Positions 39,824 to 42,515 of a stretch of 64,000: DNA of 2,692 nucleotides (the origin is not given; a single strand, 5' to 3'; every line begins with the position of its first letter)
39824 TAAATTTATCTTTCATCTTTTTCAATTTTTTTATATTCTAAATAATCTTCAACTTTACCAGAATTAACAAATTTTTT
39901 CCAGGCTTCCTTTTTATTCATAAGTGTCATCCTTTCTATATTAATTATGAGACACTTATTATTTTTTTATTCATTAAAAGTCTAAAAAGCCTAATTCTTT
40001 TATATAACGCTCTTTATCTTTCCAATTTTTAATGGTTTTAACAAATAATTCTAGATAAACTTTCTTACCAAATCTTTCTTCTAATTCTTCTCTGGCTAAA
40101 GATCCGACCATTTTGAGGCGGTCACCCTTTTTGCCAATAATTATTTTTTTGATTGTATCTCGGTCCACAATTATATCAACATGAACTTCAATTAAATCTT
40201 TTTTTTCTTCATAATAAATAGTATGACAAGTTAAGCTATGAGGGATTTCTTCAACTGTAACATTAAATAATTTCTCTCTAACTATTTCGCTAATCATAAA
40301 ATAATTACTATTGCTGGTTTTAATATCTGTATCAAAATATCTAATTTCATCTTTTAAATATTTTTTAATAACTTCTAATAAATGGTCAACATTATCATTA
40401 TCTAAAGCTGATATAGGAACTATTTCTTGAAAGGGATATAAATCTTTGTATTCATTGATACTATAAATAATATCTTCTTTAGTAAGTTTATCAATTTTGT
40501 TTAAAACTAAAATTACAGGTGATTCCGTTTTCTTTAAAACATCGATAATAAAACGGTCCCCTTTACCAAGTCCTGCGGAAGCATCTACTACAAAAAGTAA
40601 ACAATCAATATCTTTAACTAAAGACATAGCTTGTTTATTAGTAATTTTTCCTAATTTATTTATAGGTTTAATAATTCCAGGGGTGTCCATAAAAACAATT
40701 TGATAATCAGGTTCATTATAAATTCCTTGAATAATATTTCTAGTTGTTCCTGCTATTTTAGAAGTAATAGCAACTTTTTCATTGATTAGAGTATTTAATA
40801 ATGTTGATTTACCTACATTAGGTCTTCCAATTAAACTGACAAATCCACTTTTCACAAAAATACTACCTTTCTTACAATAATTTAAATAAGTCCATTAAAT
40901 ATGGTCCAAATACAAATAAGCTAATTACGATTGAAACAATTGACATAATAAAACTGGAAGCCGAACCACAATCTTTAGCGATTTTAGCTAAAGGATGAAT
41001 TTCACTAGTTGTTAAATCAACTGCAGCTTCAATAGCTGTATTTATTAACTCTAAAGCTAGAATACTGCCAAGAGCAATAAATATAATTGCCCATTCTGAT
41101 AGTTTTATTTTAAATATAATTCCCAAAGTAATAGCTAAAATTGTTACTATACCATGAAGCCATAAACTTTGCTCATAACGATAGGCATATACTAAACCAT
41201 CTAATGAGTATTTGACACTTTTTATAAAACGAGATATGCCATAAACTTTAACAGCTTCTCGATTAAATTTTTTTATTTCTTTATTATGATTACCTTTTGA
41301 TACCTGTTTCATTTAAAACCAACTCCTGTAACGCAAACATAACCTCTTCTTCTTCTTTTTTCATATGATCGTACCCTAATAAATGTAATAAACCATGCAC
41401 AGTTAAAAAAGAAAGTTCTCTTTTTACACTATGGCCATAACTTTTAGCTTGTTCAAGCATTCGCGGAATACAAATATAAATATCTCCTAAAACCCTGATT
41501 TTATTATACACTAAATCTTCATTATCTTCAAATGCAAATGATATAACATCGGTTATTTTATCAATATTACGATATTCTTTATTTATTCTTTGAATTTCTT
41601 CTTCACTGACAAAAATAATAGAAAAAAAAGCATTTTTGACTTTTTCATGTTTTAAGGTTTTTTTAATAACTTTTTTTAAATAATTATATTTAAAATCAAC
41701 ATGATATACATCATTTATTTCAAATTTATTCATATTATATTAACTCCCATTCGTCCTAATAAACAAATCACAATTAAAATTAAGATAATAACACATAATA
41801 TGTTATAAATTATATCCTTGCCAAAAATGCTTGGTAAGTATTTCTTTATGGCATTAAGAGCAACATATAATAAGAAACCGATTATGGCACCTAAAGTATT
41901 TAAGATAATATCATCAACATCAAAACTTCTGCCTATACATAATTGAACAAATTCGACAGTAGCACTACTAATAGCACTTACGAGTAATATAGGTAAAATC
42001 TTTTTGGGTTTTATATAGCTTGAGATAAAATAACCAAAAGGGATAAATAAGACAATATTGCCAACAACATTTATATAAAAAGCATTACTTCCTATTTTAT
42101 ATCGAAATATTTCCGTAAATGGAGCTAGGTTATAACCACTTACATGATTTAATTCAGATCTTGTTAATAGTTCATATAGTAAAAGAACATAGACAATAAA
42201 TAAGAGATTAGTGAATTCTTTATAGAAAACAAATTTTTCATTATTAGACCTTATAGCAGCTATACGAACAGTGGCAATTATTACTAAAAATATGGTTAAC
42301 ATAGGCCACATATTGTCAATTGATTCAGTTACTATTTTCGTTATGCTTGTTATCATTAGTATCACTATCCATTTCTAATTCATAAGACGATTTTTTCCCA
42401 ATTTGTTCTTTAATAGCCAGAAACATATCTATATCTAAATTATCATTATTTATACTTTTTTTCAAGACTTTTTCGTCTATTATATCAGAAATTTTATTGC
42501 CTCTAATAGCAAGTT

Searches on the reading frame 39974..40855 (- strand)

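Call 32: search_protein_families(library=pfam, proteins=[window:39974-40855:-], max_evalue=0.001)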
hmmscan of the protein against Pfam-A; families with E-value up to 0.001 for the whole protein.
window:39974-40855:- (293 aa): 11 families
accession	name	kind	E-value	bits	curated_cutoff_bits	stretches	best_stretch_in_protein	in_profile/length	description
PF01926.29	MMR_HSR1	-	3.1e-29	101.8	21.9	1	6-120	2-113/113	50S ribosome-binding GTPase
PF02421.24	FeoB_N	-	7.3e-16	58.5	27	1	6-162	3-155/156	Ferrous iron transport protein B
PF00009.33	GTP_EFTU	-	3.6e-15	56.5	26.5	1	15-168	15-187/188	Elongation factor Tu GTP binding domain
PF07650.23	KH_2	-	6.7e-13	48.7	22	1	203-278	1-77/78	KH domain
PF00350.29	Dynamin_N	-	5.2e-10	40.1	27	1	44-121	94-168/168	Dynamin family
PF03193.22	RsgA_GTPase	-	1.1e-08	35.5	30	0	72-165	12-106/174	RsgA GTPase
PF04548.22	AIG1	-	3.2e-06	27.1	27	1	8-109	5-109/212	AIG1 family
PF16897.10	MMR_HSR1_Xtn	-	7.8e-05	23.1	35.2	1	103-167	45-104/106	C-terminal region of MMR_HSR1 domain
PF00071.28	Ras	-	0.00021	21.3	21.6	0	8-165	4-158/162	Ras family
PF10662.15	PduV-EutP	-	0.00023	21.4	21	0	7-164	5-142/143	Ethanolamine utilisation - propanediol utilisation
PF02492.25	cobW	-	0.00076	19.5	20.7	0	43-134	75-166/180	CobW/HypB/UreG, nucleotide-binding domain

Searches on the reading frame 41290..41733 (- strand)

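Call 32: search_protein_families(library=pfam, proteins=[window:41290-41733:-], max_evalue=0.001)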
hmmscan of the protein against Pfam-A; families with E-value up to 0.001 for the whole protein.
window:41290-41733:- (147 aa): 1 family
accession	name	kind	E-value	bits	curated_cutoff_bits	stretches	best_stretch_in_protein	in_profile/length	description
PF02130.23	YbeY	-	4.6e-44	149.9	25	1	17-142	9-128/129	Endoribonuclease YbeY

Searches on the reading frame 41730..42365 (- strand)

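Call 32: search_protein_families(library=pfam, proteins=[window:41730-42365:-], max_evalue=0.001)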
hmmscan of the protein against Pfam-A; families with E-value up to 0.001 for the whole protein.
window:41730-42365:- (211 aa): 1 family
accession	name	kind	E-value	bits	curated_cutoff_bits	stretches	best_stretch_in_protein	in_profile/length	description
PF04892.17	VanZ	-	6.1e-26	91.9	30.1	1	54-170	5-125/126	VanZ like family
